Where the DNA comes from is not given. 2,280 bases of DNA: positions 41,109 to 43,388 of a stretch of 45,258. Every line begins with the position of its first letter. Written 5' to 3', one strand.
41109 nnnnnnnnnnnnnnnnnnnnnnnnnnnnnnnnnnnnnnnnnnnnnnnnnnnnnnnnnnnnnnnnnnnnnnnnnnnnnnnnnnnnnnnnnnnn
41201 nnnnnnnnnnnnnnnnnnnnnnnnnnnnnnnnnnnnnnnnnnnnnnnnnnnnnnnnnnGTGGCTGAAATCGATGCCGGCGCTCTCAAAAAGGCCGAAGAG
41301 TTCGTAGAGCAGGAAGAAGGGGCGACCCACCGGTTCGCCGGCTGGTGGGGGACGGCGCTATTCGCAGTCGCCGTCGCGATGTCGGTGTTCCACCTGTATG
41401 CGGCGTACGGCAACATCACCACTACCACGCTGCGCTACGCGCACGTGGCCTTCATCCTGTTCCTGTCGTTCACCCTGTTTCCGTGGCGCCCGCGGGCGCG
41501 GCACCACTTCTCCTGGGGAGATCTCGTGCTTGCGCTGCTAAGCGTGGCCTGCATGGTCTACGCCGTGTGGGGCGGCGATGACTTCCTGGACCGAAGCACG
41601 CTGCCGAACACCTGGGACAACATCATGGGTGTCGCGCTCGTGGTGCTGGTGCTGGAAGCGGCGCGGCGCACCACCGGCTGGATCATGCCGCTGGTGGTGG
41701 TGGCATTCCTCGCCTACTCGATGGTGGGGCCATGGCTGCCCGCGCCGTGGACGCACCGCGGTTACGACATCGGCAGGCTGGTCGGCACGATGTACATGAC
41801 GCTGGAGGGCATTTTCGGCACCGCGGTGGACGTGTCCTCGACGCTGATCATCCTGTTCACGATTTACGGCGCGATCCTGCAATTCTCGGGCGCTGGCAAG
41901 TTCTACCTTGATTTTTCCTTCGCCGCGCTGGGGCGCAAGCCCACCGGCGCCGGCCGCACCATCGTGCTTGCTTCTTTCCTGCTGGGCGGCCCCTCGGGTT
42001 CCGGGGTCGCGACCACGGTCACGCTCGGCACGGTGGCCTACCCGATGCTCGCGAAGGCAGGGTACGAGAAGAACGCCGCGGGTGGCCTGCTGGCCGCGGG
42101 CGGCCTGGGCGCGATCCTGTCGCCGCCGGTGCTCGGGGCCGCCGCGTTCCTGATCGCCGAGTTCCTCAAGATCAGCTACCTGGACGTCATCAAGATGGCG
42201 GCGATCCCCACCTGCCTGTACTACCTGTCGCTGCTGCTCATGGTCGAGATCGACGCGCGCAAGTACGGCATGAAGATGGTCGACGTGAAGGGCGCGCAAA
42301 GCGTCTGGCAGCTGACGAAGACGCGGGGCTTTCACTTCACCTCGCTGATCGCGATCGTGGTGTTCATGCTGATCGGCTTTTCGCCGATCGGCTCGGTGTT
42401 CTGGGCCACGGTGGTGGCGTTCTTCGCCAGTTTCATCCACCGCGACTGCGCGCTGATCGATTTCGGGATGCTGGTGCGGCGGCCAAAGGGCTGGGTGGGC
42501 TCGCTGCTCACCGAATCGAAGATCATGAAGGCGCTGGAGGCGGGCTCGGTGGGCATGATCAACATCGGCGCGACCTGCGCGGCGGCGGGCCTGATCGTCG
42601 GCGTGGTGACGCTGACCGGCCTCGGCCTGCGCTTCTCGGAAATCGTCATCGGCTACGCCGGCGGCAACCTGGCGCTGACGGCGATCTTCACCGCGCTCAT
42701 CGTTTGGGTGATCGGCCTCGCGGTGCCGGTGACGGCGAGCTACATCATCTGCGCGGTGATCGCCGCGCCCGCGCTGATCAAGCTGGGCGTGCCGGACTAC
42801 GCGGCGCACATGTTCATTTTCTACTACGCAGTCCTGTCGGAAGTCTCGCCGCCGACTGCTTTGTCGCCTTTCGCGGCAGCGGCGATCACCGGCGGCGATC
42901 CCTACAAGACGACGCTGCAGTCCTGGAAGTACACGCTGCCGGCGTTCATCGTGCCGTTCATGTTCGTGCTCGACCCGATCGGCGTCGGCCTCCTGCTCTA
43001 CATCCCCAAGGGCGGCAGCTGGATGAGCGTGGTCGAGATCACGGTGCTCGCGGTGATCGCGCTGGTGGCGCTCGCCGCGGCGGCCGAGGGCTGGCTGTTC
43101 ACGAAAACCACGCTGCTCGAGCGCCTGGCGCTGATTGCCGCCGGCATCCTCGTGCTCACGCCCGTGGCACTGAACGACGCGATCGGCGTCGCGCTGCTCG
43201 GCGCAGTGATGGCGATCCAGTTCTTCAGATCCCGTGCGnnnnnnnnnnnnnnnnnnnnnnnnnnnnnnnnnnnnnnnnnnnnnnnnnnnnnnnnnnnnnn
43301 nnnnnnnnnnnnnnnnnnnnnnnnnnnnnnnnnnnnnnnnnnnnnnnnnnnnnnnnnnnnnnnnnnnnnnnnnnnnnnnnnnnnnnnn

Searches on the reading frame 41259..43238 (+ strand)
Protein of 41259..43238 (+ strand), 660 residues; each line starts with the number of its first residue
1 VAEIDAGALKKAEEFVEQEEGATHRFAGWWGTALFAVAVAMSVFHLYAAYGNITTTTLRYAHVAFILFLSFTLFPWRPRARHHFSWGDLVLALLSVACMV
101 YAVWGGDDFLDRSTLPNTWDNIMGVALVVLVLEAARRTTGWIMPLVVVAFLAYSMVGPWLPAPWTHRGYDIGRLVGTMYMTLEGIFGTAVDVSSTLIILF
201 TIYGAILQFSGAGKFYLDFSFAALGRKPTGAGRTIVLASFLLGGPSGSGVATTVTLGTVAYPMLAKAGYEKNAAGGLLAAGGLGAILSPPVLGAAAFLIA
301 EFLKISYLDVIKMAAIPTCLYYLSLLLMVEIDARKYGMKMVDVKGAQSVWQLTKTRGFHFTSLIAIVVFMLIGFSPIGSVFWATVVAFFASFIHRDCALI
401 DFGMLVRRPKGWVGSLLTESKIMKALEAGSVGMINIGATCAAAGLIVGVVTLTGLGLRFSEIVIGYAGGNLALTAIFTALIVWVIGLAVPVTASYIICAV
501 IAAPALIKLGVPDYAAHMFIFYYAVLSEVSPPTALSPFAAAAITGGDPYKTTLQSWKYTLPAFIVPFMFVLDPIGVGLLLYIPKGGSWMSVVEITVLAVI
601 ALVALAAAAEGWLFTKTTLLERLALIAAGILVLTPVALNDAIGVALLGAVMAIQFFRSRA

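Call 10: search_protein_families(library=pfam, proteins=[window:41259-43238:+], max_evalue=0.001)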
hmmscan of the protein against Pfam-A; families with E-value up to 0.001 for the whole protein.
window:41259-43238:+ (660 aa): 2 families
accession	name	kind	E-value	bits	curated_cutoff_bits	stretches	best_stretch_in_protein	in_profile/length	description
PF06808.19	DctM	-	8.4e-64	216.3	23.8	1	128-565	3-403/413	Tripartite ATP-independent periplasmic transporter, DctM component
PF11874.13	DUF3394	-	0.00014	22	28.2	1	593-641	3-51/181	Domain of unknown function (DUF3394)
